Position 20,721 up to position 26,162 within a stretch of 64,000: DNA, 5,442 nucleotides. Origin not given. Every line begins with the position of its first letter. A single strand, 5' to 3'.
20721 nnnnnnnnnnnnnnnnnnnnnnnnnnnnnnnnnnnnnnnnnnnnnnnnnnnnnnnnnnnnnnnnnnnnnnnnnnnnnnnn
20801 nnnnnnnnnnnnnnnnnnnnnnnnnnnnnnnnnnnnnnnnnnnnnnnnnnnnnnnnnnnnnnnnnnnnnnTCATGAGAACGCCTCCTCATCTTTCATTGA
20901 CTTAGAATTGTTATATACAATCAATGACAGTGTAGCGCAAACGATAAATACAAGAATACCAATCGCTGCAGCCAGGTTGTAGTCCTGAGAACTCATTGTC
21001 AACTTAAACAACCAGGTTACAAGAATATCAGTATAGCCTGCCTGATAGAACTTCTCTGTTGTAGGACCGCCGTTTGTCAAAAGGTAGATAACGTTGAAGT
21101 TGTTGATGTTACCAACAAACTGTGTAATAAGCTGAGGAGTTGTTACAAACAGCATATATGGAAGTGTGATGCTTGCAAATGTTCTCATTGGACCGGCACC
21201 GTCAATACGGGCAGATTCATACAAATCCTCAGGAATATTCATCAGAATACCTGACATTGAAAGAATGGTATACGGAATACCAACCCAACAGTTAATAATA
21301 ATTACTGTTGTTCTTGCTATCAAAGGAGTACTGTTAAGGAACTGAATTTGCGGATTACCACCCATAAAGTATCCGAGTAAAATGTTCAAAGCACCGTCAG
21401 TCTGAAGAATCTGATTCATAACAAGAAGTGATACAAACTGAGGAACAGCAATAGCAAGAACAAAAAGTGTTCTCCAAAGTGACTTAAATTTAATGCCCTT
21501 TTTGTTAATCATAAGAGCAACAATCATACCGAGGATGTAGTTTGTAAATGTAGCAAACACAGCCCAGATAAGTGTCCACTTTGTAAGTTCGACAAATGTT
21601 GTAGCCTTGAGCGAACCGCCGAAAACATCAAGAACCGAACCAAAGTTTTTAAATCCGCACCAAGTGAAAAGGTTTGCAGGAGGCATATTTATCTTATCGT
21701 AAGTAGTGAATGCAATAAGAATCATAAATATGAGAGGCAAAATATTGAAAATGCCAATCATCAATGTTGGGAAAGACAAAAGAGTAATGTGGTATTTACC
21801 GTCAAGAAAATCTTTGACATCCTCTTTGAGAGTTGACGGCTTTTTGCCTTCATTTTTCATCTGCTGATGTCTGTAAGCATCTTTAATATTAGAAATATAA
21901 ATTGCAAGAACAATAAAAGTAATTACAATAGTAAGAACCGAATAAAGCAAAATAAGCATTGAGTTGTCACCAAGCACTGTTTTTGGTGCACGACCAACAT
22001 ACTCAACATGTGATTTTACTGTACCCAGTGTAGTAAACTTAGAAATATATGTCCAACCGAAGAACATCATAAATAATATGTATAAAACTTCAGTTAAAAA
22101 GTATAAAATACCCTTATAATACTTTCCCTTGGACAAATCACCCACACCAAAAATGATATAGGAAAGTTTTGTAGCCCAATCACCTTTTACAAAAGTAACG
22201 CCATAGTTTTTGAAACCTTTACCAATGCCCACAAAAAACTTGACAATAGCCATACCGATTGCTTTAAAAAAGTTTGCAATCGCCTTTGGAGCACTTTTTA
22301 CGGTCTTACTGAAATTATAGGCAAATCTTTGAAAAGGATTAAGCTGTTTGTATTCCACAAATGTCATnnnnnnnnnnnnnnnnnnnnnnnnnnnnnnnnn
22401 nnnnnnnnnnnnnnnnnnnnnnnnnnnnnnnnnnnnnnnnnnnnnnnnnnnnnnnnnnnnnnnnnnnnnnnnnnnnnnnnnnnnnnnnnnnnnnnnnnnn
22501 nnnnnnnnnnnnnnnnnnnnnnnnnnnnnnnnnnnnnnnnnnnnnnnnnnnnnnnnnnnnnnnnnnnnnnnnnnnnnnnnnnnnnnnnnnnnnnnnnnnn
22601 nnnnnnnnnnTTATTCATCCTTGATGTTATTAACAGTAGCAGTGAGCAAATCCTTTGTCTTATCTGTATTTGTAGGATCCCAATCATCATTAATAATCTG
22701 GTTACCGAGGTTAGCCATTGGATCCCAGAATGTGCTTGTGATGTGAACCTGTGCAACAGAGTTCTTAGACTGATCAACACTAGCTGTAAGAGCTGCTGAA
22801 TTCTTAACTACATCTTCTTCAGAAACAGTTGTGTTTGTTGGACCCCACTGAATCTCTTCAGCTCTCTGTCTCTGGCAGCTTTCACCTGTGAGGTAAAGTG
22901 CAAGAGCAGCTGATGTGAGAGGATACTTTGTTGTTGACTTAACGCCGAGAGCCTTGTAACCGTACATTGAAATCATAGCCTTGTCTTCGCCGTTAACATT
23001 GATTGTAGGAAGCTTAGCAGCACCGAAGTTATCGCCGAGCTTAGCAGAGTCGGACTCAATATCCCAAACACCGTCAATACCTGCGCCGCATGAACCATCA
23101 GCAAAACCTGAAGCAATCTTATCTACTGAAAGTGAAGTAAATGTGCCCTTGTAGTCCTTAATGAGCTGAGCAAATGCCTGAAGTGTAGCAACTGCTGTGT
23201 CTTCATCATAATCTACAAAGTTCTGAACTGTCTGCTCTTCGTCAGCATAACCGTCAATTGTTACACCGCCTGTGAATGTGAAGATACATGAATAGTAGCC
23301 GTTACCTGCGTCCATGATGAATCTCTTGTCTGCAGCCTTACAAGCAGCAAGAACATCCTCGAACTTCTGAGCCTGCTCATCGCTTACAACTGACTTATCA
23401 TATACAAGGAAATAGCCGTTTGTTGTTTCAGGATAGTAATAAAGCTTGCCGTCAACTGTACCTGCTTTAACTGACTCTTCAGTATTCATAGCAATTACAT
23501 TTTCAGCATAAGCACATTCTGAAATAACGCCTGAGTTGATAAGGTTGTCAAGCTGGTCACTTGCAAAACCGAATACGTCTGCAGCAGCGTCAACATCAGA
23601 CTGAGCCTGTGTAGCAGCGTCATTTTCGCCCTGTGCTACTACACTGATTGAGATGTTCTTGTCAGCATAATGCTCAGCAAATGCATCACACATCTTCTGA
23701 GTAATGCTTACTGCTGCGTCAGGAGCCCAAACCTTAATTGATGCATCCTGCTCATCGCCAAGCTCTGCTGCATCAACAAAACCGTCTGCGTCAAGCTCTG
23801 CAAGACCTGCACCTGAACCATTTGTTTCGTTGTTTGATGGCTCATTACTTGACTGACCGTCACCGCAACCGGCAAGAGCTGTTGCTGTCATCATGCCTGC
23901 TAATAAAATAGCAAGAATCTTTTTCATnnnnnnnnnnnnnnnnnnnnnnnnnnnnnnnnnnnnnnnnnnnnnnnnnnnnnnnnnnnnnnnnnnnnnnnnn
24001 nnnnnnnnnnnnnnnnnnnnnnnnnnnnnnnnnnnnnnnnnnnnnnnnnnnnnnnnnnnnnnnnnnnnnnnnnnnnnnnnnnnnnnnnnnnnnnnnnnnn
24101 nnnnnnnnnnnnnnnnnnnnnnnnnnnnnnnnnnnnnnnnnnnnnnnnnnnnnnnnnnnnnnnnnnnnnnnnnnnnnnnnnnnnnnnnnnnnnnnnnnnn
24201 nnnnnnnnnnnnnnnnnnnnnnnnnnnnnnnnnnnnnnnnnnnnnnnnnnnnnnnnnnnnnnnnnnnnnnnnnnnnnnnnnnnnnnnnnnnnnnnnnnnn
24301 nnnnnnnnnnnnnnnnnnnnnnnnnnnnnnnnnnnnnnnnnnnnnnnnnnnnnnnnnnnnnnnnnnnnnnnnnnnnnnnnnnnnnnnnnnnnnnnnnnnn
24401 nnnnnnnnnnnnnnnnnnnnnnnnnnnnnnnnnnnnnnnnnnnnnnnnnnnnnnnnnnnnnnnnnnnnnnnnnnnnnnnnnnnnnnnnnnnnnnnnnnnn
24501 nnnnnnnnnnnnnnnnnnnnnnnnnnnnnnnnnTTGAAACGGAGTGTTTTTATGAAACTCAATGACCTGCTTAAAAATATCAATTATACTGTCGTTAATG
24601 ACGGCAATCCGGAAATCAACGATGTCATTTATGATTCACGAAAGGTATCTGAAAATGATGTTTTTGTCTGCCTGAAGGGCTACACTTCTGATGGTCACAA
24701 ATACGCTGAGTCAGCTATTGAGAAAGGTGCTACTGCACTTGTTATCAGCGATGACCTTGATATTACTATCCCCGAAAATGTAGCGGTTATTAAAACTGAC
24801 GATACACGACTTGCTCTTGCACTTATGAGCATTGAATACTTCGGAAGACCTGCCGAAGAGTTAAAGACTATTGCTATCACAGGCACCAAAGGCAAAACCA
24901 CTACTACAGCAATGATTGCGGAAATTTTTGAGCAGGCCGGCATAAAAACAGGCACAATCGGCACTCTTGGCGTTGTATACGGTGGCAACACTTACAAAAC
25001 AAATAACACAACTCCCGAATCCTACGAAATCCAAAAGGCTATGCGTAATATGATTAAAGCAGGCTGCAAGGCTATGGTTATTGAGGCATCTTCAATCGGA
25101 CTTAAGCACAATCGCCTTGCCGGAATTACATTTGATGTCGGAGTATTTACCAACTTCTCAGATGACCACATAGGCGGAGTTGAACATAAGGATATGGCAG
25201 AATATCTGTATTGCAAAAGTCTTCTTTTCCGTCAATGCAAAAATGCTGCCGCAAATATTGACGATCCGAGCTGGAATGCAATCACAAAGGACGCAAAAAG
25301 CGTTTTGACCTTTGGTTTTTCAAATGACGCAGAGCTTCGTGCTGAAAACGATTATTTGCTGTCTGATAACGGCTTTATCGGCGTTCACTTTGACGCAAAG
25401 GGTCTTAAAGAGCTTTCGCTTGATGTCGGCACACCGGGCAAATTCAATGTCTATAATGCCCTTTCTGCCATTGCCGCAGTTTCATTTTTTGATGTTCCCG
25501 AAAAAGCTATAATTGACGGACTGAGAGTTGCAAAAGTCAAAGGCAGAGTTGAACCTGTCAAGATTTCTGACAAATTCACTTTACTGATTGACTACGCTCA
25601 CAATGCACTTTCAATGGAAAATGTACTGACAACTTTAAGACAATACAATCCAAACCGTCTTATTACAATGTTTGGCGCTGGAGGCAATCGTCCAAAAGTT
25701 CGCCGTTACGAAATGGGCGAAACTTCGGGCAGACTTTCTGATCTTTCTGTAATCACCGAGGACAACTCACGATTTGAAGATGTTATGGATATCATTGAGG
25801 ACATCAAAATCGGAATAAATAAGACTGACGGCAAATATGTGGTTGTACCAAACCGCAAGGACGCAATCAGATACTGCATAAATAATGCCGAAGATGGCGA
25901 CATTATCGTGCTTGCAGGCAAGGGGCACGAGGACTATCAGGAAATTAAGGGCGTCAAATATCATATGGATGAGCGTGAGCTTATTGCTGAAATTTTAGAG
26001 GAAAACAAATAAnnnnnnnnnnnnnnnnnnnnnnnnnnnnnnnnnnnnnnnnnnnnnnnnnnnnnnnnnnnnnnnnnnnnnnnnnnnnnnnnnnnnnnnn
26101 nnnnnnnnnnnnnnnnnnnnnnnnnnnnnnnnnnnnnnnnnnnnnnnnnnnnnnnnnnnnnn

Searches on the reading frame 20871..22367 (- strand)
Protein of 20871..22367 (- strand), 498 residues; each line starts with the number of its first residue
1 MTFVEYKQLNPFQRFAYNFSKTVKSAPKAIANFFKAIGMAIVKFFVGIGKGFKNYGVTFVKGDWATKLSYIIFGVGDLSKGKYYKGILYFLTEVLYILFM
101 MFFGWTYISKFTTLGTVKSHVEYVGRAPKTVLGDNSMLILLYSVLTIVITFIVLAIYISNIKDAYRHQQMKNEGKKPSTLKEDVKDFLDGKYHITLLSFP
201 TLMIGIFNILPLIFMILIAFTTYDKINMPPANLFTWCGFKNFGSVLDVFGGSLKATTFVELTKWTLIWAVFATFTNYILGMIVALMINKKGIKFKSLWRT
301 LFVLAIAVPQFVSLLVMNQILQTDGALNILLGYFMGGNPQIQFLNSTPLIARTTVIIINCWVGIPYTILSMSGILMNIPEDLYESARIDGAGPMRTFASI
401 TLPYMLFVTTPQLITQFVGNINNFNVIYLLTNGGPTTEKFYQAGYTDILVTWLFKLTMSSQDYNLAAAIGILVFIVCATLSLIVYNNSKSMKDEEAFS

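Call 51: search_protein_families(library=pfam, proteins=[window:20871-22367:-])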
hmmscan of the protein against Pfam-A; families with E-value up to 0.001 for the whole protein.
window:20871-22367:- (498 aa): 1 family
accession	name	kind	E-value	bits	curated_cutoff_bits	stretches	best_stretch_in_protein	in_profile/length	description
PF00528.27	BPD_transp_1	-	1.5e-19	70.9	26.4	1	278-486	3-176/184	Binding-protein-dependent transport system inner membrane component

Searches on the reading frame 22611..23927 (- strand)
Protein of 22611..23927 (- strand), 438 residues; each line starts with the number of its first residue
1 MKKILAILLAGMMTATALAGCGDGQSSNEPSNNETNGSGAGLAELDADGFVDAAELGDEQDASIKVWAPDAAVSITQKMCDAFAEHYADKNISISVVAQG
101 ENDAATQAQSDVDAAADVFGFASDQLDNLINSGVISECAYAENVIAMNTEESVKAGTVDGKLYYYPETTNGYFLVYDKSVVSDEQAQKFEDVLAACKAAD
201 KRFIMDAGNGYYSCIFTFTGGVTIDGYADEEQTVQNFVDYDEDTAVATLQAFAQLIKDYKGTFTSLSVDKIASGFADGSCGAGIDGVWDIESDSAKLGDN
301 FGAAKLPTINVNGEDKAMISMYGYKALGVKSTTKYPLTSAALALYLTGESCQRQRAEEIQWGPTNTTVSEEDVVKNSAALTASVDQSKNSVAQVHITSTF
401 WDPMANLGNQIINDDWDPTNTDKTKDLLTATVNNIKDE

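Call 51: search_protein_families(library=pfam, proteins=[window:22611-23927:-])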
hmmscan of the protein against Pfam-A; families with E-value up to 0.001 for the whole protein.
window:22611-23927:- (438 aa): 1 family
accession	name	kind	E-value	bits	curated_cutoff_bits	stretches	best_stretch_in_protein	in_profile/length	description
PF13416.11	SBP_bac_8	-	2.3e-25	90.4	27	1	78-381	1-278/279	Bacterial extracellular solute-binding protein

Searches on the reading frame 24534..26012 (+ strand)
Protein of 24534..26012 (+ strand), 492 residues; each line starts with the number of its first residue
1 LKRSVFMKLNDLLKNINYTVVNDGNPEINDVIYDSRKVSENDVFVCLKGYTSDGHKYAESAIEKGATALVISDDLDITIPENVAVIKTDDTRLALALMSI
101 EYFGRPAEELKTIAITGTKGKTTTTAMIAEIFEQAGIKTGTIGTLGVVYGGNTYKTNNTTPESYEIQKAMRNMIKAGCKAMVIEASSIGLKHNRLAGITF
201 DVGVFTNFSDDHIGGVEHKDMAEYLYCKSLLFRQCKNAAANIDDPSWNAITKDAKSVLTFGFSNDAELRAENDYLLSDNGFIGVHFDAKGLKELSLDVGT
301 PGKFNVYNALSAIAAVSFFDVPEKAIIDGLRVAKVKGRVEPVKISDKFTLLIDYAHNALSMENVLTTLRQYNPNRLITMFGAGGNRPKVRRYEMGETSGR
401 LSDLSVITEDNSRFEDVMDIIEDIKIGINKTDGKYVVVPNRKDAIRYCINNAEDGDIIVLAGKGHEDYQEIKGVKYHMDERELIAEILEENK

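Call 51: search_protein_families(library=pfam, proteins=[window:24534-26012:+])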
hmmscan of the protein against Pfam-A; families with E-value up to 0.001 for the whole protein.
window:24534-26012:+ (492 aa): 3 families
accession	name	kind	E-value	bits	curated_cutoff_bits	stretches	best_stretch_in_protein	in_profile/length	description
PF08245.18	Mur_ligase_M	-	3.3e-46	158.2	24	1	115-316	1-200/200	Mur ligase middle domain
PF02875.26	Mur_ligase_C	-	6.3e-27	95.4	28.4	1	337-464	1-127/127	Mur ligase, glutamate ligase domain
PF01225.30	Mur_ligase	-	4.5e-11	43.4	21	1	28-86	2-78/95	Mur ligase family, catalytic domain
